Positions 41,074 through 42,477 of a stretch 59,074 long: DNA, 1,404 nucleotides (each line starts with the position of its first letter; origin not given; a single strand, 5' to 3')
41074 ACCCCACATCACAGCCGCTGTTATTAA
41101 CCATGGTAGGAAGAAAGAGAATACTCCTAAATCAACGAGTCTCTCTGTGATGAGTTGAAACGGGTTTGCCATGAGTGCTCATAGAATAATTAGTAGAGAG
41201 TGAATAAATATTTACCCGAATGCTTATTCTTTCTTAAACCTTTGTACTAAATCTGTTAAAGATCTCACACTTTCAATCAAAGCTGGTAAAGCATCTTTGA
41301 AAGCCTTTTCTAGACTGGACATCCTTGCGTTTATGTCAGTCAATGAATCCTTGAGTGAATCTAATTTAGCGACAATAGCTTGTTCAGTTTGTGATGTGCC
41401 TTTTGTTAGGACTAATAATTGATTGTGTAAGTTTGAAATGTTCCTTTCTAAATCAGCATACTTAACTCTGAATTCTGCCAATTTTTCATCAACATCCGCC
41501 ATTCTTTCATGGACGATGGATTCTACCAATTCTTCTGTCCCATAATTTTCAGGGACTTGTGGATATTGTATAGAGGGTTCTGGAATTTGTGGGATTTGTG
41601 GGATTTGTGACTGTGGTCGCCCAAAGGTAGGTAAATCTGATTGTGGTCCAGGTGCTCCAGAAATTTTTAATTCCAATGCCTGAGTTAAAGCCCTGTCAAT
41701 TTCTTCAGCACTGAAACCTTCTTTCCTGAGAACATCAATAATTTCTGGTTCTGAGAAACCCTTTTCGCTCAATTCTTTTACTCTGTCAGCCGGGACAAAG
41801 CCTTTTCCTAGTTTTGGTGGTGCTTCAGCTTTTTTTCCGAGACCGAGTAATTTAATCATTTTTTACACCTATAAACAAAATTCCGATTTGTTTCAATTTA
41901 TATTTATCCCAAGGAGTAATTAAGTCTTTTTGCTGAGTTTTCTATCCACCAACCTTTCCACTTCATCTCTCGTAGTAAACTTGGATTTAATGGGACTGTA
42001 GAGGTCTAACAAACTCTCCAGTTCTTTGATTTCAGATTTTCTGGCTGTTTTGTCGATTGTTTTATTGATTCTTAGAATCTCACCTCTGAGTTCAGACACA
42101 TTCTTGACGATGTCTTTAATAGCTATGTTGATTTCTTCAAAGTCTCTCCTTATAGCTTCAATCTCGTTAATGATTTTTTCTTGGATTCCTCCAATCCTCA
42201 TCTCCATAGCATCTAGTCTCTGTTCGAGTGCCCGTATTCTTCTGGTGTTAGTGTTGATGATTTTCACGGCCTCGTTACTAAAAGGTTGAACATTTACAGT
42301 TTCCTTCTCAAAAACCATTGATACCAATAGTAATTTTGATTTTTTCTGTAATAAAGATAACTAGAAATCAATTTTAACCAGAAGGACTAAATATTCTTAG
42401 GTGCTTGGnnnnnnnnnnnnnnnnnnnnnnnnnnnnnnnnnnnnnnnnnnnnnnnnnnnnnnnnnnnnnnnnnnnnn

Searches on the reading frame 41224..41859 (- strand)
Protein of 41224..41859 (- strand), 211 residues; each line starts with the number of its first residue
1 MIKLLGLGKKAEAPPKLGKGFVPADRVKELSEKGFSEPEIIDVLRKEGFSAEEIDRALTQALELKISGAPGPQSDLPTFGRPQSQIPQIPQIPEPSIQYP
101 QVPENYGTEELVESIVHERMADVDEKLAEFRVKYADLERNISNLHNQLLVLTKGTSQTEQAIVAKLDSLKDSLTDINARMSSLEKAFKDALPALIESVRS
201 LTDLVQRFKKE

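Call 7: search_protein_families(library=pfam, max_evalue=0.1, proteins=[window:41224-41859:-])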
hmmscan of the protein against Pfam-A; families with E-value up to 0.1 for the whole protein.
window:41224-41859:- (211 aa): 19 families
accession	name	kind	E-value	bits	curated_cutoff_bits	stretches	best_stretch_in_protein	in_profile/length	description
PF23991.1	DUF7310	-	0.0013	19.6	40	1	158-207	24-72/83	Coiled-coil region of unknown function (DUF7310)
PF23005.1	DUF7032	-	0.0014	18.8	27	1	160-207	26-76/115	Domain of unknown function (DUF7032)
PF25541.1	TBCA_PH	-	0.0018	18.4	27.8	1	116-161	76-121/139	PH domain-containing proteins, TBCA domain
PF05266.19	DUF724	-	0.0044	17.4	38.4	1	116-189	114-183/188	Protein of unknown function (DUF724)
PF14932.11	HAUS-augmin3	-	0.0051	16.8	29.4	1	120-204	75-162/260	HAUS augmin-like complex subunit 3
PF14712.11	Snapin_Pallidin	-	0.0056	17.6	29.6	1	115-185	10-83/89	Snapin/Pallidin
PF02520.22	ANIS5_cation-bd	-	0.011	16.3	29.3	1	120-197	17-93/109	SXP/RAL-2 family protein Ani s 5-like, metal-binding domain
PF21982.2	RecX_HTH1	-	0.012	16.1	26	1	36-59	15-38/40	RecX, first three-helix domain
PF08647.16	BRE1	-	0.022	15.3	27.9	0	116-185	29-94/95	BRE1 E3 ubiquitin ligase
PF03961.19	FapA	-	0.025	14.6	31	1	120-189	151-228/272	Flagellar Assembly Protein A beta solenoid domain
PF21109.2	Stonustoxin_helical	-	0.034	14.7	27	0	109-173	14-78/96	Stonustoxin helical domain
PF01519.22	DUF16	-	0.035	15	40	1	117-184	33-103/104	Protein of unknown function DUF16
PF02403.27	Seryl_tRNA_N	-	0.043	14.5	28.2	0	118-194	29-104/108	Seryl-tRNA synthetase N-terminal domain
PF13675.11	PilJ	-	0.047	14.2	26.6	1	131-191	41-99/114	Type IV pili methyl-accepting chemotaxis transducer N-term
PF05549.16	Allexi_40kDa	-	0.047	13.7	26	1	108-190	61-144/271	Allexivirus 40kDa protein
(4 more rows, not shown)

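Call 82: find_related_loci(query=A6, collection=metagenome_contigs, flank=6000)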
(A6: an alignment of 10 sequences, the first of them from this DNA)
Query A6 (211 aa) in metagenome_contigs; peptide patterns used: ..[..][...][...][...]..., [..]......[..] (x = any residue, [..] = any of these).
600 stretches matched a pattern (row limit reached: there are more); 114 encode a relative of the query (tblastn E <= 1e-3); the best 80 are kept; 80 distinct loci.
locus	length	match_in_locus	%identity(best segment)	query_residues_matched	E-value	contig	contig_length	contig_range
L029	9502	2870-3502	91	1-211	1e-117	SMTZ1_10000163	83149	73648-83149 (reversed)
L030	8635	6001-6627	84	1-211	4e-115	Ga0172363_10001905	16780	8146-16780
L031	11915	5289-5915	81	1-211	1e-112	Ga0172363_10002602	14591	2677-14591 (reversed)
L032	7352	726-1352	81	1-211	2e-112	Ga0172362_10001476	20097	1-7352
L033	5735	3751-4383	75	1-211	6e-102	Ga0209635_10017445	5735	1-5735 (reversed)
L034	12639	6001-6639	69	1-211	5e-90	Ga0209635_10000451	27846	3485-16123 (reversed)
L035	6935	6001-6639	69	1-211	5e-90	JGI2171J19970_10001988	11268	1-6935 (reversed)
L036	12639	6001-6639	68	1-211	9e-90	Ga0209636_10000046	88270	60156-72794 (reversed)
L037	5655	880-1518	67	1-211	9e-89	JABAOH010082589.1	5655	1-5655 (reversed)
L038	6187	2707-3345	65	1-211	3e-87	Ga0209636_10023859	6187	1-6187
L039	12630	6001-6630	66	1-211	3e-86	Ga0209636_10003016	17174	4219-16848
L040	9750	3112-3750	66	1-211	4e-86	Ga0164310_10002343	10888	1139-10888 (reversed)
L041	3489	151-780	64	1-211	4e-83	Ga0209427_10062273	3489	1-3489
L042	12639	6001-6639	63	1-211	1e-83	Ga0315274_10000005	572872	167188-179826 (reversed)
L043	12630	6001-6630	66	1-211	4e-82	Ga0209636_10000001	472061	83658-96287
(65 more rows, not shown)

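Call 84: search_solved_structures(query=A6, max_evalue=0.1)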
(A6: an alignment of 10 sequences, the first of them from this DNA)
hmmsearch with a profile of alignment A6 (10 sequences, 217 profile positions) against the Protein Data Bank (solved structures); distinct sequences matched with E-value up to 0.1: 29.
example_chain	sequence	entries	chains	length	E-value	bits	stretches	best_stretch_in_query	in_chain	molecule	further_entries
9ngw_A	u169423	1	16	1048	0.0001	25.2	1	29-144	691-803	IcmE (DotG)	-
7muc_AG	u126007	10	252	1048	0.0001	25.2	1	29-144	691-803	IcmE protein | IcmE (DotG)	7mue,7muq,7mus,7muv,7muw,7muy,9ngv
6gao_A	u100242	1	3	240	0.00013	24.9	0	120-192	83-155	Outer capsid protein sigma-1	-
8skx_A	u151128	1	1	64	0.0018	21.2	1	27-59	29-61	Miniprotein HHH_rd4_0518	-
8vl3_A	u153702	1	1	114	0.0046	19.8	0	25-58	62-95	De novo designed protein F3 parent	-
7pnm_A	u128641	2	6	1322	0.0064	19.3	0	78-151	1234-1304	Spike glycoprotein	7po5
6nzk_A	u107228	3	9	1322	0.0064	19.3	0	78-151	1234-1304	Spike surface glycoprotein | Spike glycoprotein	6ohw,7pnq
8f3b_A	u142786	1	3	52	0.012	18.4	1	124-168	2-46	IQN22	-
6b3o_A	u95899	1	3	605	0.012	18.4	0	114-151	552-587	Spike glycoprotein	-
6gaj_A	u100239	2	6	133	0.012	18.4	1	124-214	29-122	Outer capsid protein sigma-1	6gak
3wpr_A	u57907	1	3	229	0.014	18.2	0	125-172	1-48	Trimeric autotransporter adhesin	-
2r3c_A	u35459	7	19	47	0.016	18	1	124-167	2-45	gp41 N-peptide | IQN17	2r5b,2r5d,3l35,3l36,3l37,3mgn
6e2j_B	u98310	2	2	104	0.017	17.9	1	91-165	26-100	Keratin, type I cytoskeletal 10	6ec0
1czq_A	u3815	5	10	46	0.02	17.7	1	124-167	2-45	FUSION PROTEIN BETWEEN THE HYDROPHOBIC POCKET OF HIV GP41 AND GCN4-PIQI | FUSION PROTEIN BETWEEN THE HYDROPHOBIC POCKET OF HIV GP41 AND GENERAL CONTROL PROTEIN 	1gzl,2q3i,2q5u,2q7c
6psa_A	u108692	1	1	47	0.022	17.6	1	124-160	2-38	IQN17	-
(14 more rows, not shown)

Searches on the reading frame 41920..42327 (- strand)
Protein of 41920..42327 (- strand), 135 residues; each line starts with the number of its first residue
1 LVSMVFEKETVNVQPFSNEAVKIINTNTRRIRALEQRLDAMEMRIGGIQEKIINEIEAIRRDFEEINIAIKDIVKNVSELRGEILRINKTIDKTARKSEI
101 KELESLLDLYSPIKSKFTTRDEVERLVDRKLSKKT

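Call 7: search_protein_families(library=pfam, max_evalue=0.1, proteins=[window:41920-42327:-])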
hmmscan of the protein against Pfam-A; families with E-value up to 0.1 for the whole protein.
window:41920-42327:- (135 aa): 16 families
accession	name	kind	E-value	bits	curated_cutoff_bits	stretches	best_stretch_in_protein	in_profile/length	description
PF07889.17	DUF1664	-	0.003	18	34.6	1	28-89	65-122/124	Protein of unknown function (DUF1664)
PF04513.17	Baculo_PEP_C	-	0.0035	17.8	38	1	22-91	23-94/140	Baculovirus polyhedron envelope protein, PEP, C terminus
PF05377.16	FlaC_arch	-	0.011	16.5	27.8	1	30-74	1-41/55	Flagella accessory protein C (FlaC)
PF05531.17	NPV_P10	-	0.012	16.5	29.8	0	19-59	25-64/75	Nucleopolyhedrovirus P10 protein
PF19220.6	Rod_CreS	-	0.012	15.1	100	1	4-62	128-186/359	Crescentin, rod domain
PF07426.16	Dynactin_p22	-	0.021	15.1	25.2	1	31-119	2-98/168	Dynactin subunit p22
PF25644.1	Seadorna_VP4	-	0.032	12.9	27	1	25-109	39-121/627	Seadornavirus membrane penetration protein VP4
PF18977.5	DUF5713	-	0.033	15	27.3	1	48-111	28-92/107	Family of unknown function (DUF5713)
PF11727.13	ISG65-75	-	0.033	13.9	25.1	1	17-98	59-140/281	Invariant surface glycoprotein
PF08702.15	Fib_alpha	-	0.048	14.3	29.9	0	26-108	32-112/143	Fibrinogen alpha/beta chain family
PF10473.14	CENP-F_leu_zip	-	0.052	14.1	34.5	1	34-106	22-102/140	Leucine-rich repeats of kinetochore protein Cenp-F/LEK1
PF23991.1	DUF7310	-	0.062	14.2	40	0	26-63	34-70/83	Coiled-coil region of unknown function (DUF7310)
PF10393.14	Matrilin_ccoil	-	0.067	13.4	26.3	0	28-51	21-44/45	Trimeric coiled-coil oligomerisation domain of matrilin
PF25443.1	ANG-1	-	0.07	13.8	28.5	0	24-88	16-80/105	ANG-1-like domain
PF05757.16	PsbQ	-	0.079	13.5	26.9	0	12-104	93-186/204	Oxygen evolving enhancer protein 3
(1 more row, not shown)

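Call 55: search_solved_structures(query=A4, max_evalue=1)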
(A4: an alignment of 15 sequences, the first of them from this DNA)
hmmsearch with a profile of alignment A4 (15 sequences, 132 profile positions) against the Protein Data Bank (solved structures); distinct sequences matched with E-value up to 1: 237 (the best 60 are shown).
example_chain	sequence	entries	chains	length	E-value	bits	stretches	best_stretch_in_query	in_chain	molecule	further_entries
7oaa_A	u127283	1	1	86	1.5e-06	31.5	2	60-98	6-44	General control transcription factor GCN4,conserved hypothetical protein residues 311-335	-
7oah_A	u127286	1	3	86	1.7e-06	31.4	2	60-99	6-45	General control transcription factor GCN4,conserved hypothetical protein residues 311-335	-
2yny_A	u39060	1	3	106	5e-06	29.8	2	47-86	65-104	GENERAL CONTROL PROTEIN GCN4, PUTATIVE INNER MEMBRANE PROTEIN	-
7oac_A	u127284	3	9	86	8.9e-06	29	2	60-96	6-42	General control transcription factor GCN4,conserved hypothetical protein residues 311-335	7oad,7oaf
7o9v_A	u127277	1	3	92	9.9e-06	28.8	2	60-97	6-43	General control transcription factor GCN4,hypothetical protein OMM_04225 residues 244-274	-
3zmf_A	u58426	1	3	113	1.1e-05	28.7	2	58-86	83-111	GENERAL CONTROL PROTEIN GCN4, PUTATIVE INNER MEMBRANE PROTEIN, GENERAL CONTROL PROTEIN GCN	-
5apt_A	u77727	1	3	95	1.9e-05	28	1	58-103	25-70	GENERAL CONTROL PROTEIN GCN4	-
2wpq_A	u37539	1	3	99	3.6e-05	27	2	35-86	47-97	TRIMERIC AUTOTRANSPORTER ADHESIN FRAGMENT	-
7o92_A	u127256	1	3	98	5.4e-05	26.5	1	60-97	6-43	hypothetical protein UY81_C0065G0003 residues 18-54 from Candidatus Giovannonibacteria bac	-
5apw_A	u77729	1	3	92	7e-05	26.1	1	27-87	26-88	GENERAL CONTROL PROTEIN GCN4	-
2lxy_A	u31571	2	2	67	9e-05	25.7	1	26-90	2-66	2-mercaptophenol-alpha3C | 4-mercaptophenol-alpha3C protein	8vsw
2mi7_A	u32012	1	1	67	9.1e-05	25.7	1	26-90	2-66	de novo protein a3Y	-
3wpr_A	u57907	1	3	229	9.3e-05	25.7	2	40-88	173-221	Trimeric autotransporter adhesin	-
1lq7_A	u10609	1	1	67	0.00011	25.5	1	26-90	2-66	Alpha3W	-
3wpo_A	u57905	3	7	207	0.00012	25.4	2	58-88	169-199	Trimeric autotransporter adhesin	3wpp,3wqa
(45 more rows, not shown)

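Call 56: search_protein_families(library=pfam, alignment_id=A4, max_evalue=0.05)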
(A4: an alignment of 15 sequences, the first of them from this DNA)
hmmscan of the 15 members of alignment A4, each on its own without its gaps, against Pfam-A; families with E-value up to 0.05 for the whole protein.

A. member 1, seq(135 aa): 10 families
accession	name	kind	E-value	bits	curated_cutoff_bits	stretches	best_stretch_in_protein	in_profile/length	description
PF07889.17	DUF1664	-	0.003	18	34.6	1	28-89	65-122/124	Protein of unknown function (DUF1664)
PF04513.17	Baculo_PEP_C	-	0.0035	17.8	38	1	22-91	23-94/140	Baculovirus polyhedron envelope protein, PEP, C terminus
PF05377.16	FlaC_arch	-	0.011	16.5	27.8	1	30-74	1-41/55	Flagella accessory protein C (FlaC)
PF05531.17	NPV_P10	-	0.012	16.5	29.8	0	19-59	25-64/75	Nucleopolyhedrovirus P10 protein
PF19220.6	Rod_CreS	-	0.012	15.1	100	1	4-62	128-186/359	Crescentin, rod domain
PF07426.16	Dynactin_p22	-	0.021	15.1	25.2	1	31-119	2-98/168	Dynactin subunit p22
PF25644.1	Seadorna_VP4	-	0.032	12.9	27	1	25-109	39-121/627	Seadornavirus membrane penetration protein VP4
PF18977.5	DUF5713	-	0.033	15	27.3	0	48-111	28-92/107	Family of unknown function (DUF5713)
PF11727.13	ISG65-75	-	0.033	13.9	25.1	1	17-98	59-140/281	Invariant surface glycoprotein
PF08702.15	Fib_alpha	-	0.048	14.3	29.9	0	26-108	32-112/143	Fibrinogen alpha/beta chain family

B. families by the number of members that match (of 15 scanned): 127 families (the first 25 are shown)
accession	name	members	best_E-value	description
PF04513.17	Baculo_PEP_C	9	0.0001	Baculovirus polyhedron envelope protein, PEP, C terminus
PF07889.17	DUF1664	6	0.0004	Protein of unknown function (DUF1664)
PF03961.19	FapA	6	0.00043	Flagellar Assembly Protein A beta solenoid domain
PF05531.17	NPV_P10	6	0.0037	Nucleopolyhedrovirus P10 protein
PF10473.14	CENP-F_leu_zip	5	0.0002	Leucine-rich repeats of kinetochore protein Cenp-F/LEK1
PF01519.22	DUF16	5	0.00021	Protein of unknown function DUF16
PF05377.16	FlaC_arch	5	0.001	Flagella accessory protein C (FlaC)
PF06419.17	COG6_N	5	0.0039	Conserved oligomeric complex COG6, N-terminal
PF20667.3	Sec10_N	4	1.7e-05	Exocyst complex component Sec10, N-terminal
PF25443.1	ANG-1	4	4.7e-05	ANG-1-like domain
PF10779.14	XhlA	4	0.00052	Haemolysin XhlA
PF10046.14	BLOC1_2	4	0.0015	Biogenesis of lysosome-related organelles complex-1 subunit 2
PF09763.15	Sec3_CC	4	0.0018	Exocyst complex component Sec3, coiled-coil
PF01496.24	V_ATPase_I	4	0.0062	V-type ATPase 116kDa subunit family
PF23991.1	DUF7310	4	0.0064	Coiled-coil region of unknown function (DUF7310)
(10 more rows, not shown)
